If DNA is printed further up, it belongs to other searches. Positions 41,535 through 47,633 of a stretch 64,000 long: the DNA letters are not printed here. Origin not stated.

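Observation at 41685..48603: Giant DUF4011 / Upf1-like SF1 helicase / REase-fold / DUF3320 protein paired with a DUF45 (COG1451) zincin: candidate undescribed nucleic-acid surveillance or defence module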

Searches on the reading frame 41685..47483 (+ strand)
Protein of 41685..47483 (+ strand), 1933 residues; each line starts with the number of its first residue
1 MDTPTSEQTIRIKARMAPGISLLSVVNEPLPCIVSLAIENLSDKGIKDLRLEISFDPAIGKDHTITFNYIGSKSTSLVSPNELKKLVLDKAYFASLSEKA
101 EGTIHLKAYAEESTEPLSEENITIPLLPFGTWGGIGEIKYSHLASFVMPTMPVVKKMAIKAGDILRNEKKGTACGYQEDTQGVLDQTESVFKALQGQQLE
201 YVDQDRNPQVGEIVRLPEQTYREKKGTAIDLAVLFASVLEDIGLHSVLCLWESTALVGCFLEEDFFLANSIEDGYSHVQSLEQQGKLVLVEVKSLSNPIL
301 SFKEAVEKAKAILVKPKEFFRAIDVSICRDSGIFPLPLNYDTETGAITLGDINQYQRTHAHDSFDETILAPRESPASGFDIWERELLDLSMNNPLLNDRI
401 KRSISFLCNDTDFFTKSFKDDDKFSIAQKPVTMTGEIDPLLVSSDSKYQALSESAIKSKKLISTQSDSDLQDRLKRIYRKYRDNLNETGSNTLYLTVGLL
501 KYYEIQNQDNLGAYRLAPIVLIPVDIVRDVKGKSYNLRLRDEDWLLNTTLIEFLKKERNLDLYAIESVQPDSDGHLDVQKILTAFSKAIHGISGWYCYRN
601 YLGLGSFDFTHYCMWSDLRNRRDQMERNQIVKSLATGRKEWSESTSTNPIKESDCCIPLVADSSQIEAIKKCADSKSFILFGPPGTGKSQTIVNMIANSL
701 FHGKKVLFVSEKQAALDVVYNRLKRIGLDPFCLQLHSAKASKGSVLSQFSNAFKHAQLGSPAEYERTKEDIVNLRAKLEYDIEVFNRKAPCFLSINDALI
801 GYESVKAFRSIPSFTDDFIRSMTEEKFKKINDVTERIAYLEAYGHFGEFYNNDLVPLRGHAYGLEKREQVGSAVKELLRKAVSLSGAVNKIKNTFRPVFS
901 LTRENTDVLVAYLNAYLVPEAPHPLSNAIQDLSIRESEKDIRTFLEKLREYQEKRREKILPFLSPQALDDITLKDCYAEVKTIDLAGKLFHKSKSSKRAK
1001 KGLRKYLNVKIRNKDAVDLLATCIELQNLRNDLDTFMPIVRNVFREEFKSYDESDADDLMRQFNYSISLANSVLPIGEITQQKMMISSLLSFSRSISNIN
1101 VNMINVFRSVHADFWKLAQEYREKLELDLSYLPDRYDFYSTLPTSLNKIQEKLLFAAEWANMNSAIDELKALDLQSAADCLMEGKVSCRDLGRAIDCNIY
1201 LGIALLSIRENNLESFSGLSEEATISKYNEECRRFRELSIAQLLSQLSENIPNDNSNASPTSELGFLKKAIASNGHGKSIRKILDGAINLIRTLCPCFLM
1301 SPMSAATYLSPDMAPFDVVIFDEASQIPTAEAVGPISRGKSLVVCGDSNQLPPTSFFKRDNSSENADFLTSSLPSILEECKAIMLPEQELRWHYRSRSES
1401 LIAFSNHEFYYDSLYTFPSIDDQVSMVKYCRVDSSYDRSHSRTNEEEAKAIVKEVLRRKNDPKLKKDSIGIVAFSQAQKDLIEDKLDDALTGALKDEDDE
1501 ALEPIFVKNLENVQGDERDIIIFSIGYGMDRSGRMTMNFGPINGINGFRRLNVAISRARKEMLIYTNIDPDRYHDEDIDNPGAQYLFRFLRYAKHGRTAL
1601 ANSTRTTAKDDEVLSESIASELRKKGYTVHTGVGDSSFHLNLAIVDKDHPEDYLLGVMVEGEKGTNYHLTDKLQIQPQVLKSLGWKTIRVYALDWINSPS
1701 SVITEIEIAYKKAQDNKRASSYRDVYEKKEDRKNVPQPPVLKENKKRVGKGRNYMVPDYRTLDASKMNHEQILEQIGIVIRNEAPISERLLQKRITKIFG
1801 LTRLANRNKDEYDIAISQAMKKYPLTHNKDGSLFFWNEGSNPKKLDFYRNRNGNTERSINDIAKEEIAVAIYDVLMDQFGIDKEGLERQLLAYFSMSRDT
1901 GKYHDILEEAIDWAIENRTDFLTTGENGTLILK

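Call 6: search_protein_families(library=pfam, proteins=[window:41685-47483:+], max_evalue=0.01)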
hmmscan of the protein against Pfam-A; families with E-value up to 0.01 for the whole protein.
window:41685-47483:+ (1933 aa): 9 families
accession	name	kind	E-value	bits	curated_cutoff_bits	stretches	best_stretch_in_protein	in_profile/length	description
PF13195.11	DUF4011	-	3e-32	112.2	22.2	1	385-554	1-158/158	Protein of unknown function (DUF4011)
PF13086.12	AAA_11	-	2.7e-20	73.7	27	2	662-750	3-105/257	AAA domain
PF13087.12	AAA_12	-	2.5e-17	63.5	27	1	1386-1567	16-193/195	AAA domain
PF18741.7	MTES_1575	-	3.8e-14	53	38.2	1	1616-1706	3-92/96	REase_MTES_1575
PF13245.12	AAA_19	-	1.3e-06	29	25.1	1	665-711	1-49/134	AAA domain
PF11784.13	DUF3320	-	9.2e-06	26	25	1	1768-1807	8-47/50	Protein of unknown function (DUF3320)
PF13604.12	AAA_30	-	0.00026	21.2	27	0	662-719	3-62/191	AAA domain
PF01443.25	Viral_helicase1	-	0.0046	17.2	21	0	1306-1357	48-107/228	Viral superfamily 1 RNA helicase core domain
PF20720.3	nSTAND3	-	0.0089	16.2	27.2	0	664-718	6-60/155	Novel STAND NTPase 3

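Call 7: search_protein_families(library=padloc, proteins=[window:41685-47483:+], max_evalue=0.01)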
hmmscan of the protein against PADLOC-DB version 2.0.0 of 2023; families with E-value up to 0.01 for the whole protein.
window:41685-47483:+ (1933 aa): 10 families
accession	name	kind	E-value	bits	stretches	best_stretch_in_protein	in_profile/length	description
PDLC05009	PDC-S37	-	8.5e-297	986.3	1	379-1916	10-1534/1550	-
PDLC02194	Hhe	-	3.7e-127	423.6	2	1153-1706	1214-1776/1911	-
PDLC03920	MkoA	-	1.6e-31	107.5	2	626-1356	585-832/1112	-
PDLC03924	MkoC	-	6.7e-25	85.4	2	1390-1569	773-945/1136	-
PDLC03921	MkoA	-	4.9e-17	58.9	3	1434-1566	1437-1565/1607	-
PDLC04140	mad8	-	1.3e-05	22.8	1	678-766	30-125/314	mads_8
PDLC02895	DpdJ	-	3.7e-05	18.7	0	1502-1565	392-451/2112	DpdJ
PDLC04789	PDC-S01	-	0.0074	13.4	0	1672-1730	302-360/375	-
PDLC02196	IetA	-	0.0085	13.5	0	671-700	118-146/374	-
PDLC04700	PDC-M54A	-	0.0085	11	0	664-709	306-351/1657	-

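Call 9: search_protein_families(library=ncbifam, proteins=[window:41685-47483:+], max_evalue=0.01)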
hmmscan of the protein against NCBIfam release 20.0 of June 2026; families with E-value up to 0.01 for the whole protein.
window:41685-47483:+ (1933 aa): 8 families
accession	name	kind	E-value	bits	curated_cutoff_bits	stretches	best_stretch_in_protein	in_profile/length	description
NF058533.1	antiphage_ProA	equivalog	0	1460.9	1500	1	26-1898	5-1903/1903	anti-phage protein ProA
NF042953.1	Hhe_antiphage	equivalog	5.3e-179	597.7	2000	2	1018-1735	980-1705/1797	DUF4011 domain-containing anti-phage protein Hhe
TIGR00376.1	TIGR00376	hypoth_equivalog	5.7e-34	117.5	348.9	3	595-729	100-226/639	IGHMBP2 family helicase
NF040671.1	PLuB_AAA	exception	3.3e-25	87.7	999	2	1300-1565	947-1229/1256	PLuB system helicase-like protein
TIGR01448.2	helicase_RecD2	equivalog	3e-07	29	500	1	642-698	298-353/713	SF1B family DNA helicase RecD2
TIGR01447.1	recD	equivalog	1.4e-05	23.9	310.15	0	626-697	116-185/597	exodeoxyribonuclease V subunit alpha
NF004069.0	PRK05580.2-1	equivalog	0.0018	16.8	767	1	663-733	114-184/612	primosomal protein N'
TIGR03744.1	traC_PFL_4706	equivalog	0.0055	14.6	520.6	0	679-757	478-553/892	conjugative transfer ATPase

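Call 20: find_homologous_proteins(query=window:41685-47483:+, max_evalue=1e-20)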
Query window:41685-47483:+ (1933 aa): 298 proteins with E <= 1e-20 among 8000 candidates; the best 120 are listed.
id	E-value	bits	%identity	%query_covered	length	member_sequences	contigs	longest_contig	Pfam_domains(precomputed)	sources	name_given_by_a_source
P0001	0.0e+0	4367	100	100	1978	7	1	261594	PF13195.12,PF13087.13,PF13086.13,PF13245.13,PF18741.8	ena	-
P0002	0.0e+0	3803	86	100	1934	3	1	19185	PF13195.12,PF13087.13,PF13086.13,PF13245.13,PF18741.8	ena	-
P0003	0.0e+0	3778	85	100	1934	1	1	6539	PF13195.12,PF13087.13,PF13086.13,PF13245.13,PF18741.8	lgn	-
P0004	0.0e+0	3635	81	100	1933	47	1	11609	PF13195.12,PF13087.13,PF13086.13,PF13245.13,PF18741.8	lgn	-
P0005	0.0e+0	3123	71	100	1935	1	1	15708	PF13195.12,PF13087.13,PF13086.13,PF13245.13,PF18741.8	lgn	-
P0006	0.0e+0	2943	67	100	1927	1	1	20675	PF13195.12,PF13087.13,PF13086.13,PF13245.13,PF18741.8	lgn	-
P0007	0.0e+0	2943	68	100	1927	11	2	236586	PF13195.12,PF13087.13,PF13086.13,PF13245.13,PF18741.8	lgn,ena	-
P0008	0.0e+0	2843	65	100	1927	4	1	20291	PF13195.12,PF13087.13,PF13086.13,PF13245.13,PF18741.8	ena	-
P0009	0.0e+0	2411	58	100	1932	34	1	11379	PF13195.12,PF13087.13,PF13086.13,PF13245.13,PF18741.8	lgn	-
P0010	7.4e-289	980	33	98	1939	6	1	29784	PF11784.14,PF13195.12,PF13087.13,PF13086.13,PF13604.13,PF13245.13,PF18741.8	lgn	-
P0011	1.9e-286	972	33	99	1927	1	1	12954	PF13195.12,PF13087.13,PF13086.13,PF01443.25,PF13604.13,PF13245.13,PF18741.8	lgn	-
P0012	1.2e-282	960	38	38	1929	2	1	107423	PF11784.14,PF13195.12,PF13087.13,PF13086.13,PF13604.13,PF13245.13,PF18741.8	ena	-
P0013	1.8e-280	952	31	99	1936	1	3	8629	PF13195.12,PF13087.13,PF13086.13,PF13604.13,PF13245.13,PF18741.8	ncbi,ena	-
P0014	2.4e-280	952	38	38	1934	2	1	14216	PF11784.14,PF13195.12,PF13087.13,PF13086.13,PF13604.13,PF13245.13,PF18741.8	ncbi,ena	-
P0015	1.8e-278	946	32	97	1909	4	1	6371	PF11784.14,PF13195.12,PF13087.13,PF13086.13,PF13604.13,PF13245.13,PF18741.8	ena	-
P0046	4.5e-260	885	38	39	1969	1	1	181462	PF11784.14,PF13195.12,PF13087.13,PF13086.13,PF13604.13,PF13245.13,PF18741.8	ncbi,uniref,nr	ncbi:DUF3320 domain-containing protein [Clostridium sp. C8-1-8]|uniref:DUF3320 domain-containing pro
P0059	5.7e-255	868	31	97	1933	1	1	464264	PF11784.14,PF13195.12,PF13087.13,PF13086.13,PF01443.25,PF13604.13,PF13245.13,PF18741.8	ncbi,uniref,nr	ncbi:DUF3320 domain-containing protein [Bacteroides sp. 519]|uniref:DUF3320 domain-containing protei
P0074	4.7e-247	842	30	98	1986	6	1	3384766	PF11784.14,PF13195.12,PF13087.13,PF13086.13,PF01443.25,PF13604.13,PF13245.13,PF18741.8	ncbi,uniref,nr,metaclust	ncbi:putative DNA helicase [Kyrpidia tusciae DSM 2912]|uniref:DNA helicase n=1 Tax=Kyrpidia tusciae 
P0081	1.2e-243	830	35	42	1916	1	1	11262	PF11784.14,PF13195.12,PF13087.13,PF13086.13,PF13604.13,PF13245.13,PF18741.8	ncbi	-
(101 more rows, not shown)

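Call 23: find_encoding_contigs(protein=P0007, flank=10000, max_places=3)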
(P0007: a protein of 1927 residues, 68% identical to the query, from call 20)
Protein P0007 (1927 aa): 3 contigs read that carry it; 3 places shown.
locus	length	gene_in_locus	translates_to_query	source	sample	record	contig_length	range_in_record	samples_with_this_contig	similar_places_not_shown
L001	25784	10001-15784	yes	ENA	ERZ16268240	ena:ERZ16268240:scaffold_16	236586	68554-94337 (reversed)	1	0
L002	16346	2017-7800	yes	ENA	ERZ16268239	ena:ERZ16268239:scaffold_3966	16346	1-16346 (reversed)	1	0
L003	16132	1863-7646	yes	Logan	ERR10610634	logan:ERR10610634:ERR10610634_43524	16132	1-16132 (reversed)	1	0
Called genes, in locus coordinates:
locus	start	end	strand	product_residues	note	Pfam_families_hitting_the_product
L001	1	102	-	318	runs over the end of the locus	-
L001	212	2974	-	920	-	PF00005:ABC_tran, PF02463:SMC_N (weak), PF02687:FtsX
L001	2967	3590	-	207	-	-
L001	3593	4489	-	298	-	PF12146:Hydrolase_4, PF00561:Abhydrolase_1, PF12697:Abhydrolase_6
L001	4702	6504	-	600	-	PF13510:Fer2_4, PF12837:Fer4_6 (faint), PF13187:Fer4_9 (faint), PF10588:NADH-G_4Fe-4S_3, PF13237:Fer4_10 (faint), PF12838:Fer4_7 (weak), PF02906:Fe_hyd_lg_C, PF02256:Fe_hyd_SSU, +2 more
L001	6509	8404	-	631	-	PF01257:2Fe-2S_thioredx, PF01512:Complex1_51K, PF10531:SLBB (weak), PF10589:NADH_4Fe-4S, PF00037:Fer4 (weak), PF12838:Fer4_7 (weak), PF13187:Fer4_9 (weak), PF13237:Fer4_10, +3 more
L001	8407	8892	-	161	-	PF01257:2Fe-2S_thioredx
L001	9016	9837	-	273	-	PF02811:PHP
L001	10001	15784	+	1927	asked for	PF13195:DUF4011, PF13086:AAA_11, PF13245:AAA_19 (faint), PF13086:AAA_11, PF13087:AAA_12, PF18741:MTES_1575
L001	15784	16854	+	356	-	PF01863:YgjP-like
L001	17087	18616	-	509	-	PF00117:GATase, PF07722:Peptidase_C26 (weak), PF02540:NAD_synthase (weak), PF03054:tRNA_Me_trans (faint), PF00958:GMP_synt_C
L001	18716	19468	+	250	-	-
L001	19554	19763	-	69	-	PF08279:HTH_11 (weak), PF13412:HTH_24 (faint)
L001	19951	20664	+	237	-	PF12844:HTH_19 (weak), PF13560:HTH_31 (weak), PF01381:HTH_3, PF13443:HTH_26 (faint)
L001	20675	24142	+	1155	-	-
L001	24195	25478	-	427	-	PF09989:DUF2229 (faint)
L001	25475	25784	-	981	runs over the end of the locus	PF00370:FGGY_N (faint), PF01548:DEDD_Tnp_IS110 (faint), PF01869:BcrAD_BadFG, PF09989:DUF2229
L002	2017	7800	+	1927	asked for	PF13195:DUF4011, PF13086:AAA_11, PF13245:AAA_19 (faint), PF13086:AAA_11, PF13087:AAA_12, PF18741:MTES_1575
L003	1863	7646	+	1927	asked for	PF13195:DUF4011, PF13086:AAA_11, PF13245:AAA_19 (faint), PF13086:AAA_11, PF13087:AAA_12, PF18741:MTES_1575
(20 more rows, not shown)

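Call 24: find_encoding_contigs(protein=P0009, flank=10000, max_places=3)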
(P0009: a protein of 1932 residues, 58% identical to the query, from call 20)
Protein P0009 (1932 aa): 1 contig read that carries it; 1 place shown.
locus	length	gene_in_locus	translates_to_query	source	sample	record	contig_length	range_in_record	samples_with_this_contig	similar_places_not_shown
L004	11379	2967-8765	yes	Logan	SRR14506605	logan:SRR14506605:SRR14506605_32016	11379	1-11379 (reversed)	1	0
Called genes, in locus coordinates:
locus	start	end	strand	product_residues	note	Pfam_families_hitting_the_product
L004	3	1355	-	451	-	?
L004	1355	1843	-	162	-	PF01257:2Fe-2S_thioredx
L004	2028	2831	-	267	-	PF02811:PHP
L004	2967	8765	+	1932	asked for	PF13195:DUF4011, PF13086:AAA_11, PF13245:AAA_19 (faint), PF13086:AAA_11 (weak), PF13087:AAA_12, PF18741:MTES_1575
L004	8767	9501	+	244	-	-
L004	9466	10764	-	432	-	PF09989:DUF2229 (faint)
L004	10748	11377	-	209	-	?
